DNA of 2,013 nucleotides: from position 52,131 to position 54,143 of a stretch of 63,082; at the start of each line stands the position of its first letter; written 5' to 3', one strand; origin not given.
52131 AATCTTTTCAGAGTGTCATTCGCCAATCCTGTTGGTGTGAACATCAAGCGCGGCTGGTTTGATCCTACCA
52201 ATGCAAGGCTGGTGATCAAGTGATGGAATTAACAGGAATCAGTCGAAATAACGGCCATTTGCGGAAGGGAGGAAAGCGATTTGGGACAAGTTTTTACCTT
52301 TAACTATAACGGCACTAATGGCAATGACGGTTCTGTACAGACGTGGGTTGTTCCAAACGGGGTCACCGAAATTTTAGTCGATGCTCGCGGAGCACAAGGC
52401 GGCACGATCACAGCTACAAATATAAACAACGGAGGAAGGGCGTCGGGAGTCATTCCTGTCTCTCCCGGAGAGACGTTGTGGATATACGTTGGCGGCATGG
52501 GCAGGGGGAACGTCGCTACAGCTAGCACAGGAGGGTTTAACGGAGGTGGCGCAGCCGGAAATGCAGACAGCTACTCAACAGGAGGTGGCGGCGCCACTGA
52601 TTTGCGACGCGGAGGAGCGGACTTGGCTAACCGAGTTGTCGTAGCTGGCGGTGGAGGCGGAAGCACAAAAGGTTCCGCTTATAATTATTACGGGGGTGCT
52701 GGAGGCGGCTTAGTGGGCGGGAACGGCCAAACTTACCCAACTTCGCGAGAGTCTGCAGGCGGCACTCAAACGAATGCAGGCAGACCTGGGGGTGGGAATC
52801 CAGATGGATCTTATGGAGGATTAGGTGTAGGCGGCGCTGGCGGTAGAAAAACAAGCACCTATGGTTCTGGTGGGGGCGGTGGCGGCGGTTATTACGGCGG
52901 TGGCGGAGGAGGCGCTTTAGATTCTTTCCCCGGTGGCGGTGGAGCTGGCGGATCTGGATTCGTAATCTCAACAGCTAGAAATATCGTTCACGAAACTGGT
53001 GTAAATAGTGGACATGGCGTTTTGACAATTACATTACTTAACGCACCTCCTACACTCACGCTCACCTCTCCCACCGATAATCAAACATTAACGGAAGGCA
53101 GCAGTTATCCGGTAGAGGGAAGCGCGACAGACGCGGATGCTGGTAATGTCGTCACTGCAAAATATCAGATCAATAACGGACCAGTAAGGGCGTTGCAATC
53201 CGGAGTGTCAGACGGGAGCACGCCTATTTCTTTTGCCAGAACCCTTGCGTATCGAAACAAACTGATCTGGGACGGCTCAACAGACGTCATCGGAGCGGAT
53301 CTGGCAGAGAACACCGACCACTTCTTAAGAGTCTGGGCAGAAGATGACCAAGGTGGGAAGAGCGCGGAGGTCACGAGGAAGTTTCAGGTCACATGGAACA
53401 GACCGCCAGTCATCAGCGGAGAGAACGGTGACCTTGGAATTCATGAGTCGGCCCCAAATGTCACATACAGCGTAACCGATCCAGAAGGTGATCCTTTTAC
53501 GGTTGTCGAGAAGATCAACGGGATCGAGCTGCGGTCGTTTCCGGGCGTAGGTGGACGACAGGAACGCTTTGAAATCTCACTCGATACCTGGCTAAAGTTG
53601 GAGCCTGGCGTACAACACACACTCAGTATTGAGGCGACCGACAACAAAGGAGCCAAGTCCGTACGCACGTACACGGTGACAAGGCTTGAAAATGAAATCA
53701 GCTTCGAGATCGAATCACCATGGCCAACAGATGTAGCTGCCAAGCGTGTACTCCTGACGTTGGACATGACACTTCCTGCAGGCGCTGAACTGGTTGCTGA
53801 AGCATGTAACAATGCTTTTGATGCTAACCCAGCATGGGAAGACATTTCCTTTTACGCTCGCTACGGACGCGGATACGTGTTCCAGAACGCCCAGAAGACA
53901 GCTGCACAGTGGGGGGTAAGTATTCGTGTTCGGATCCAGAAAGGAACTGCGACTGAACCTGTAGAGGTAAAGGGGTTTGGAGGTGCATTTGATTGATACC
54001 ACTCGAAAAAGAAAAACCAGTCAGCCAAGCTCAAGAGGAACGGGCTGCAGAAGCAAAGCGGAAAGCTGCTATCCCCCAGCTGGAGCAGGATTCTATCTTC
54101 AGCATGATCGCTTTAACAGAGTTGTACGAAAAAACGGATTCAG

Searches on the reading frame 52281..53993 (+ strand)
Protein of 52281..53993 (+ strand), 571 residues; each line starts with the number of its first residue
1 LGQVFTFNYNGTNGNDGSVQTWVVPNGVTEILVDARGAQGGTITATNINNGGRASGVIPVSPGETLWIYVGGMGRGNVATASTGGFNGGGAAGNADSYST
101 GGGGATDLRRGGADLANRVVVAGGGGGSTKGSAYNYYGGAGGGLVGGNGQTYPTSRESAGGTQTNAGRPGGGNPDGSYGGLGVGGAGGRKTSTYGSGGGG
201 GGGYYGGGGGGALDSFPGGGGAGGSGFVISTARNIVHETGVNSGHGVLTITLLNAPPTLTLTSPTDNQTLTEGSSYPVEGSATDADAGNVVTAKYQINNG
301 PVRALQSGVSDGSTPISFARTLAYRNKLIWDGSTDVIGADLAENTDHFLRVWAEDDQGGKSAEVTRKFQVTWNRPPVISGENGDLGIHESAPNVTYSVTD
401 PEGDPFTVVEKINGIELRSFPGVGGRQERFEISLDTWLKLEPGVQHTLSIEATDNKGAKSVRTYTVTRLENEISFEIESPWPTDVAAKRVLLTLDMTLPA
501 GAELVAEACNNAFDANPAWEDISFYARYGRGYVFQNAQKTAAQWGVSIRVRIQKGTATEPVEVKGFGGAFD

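Call 69: search_protein_families(library=phrogs, proteins=[window:52281-53993:+], max_evalue=0.00001)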
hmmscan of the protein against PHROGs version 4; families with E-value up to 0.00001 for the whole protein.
window:52281-53993:+ (571 aa): 8 families
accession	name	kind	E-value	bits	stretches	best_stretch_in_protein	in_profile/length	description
phrog_36643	-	unknown function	3.8e-49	168.9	1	343-570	350-574/575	-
phrog_10993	-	head and packaging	5.6e-46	158.5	1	345-570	330-555/556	Hoc-like head decoration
phrog_7388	-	unknown function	3.7e-26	93.2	1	3-259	3-223/455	-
phrog_21129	-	unknown function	5.2e-26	91.7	1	254-467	1173-1382/1494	-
phrog_5811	-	unknown function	5.8e-24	85.9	1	1-262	3-270/571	-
phrog_1589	-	unknown function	8.4e-19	69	1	3-236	3-226/563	-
phrog_33719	-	unknown function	1e-06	28.8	1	19-303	9-322/636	-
phrog_2674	-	unknown function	3e-06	27.8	0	357-475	72-191/497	-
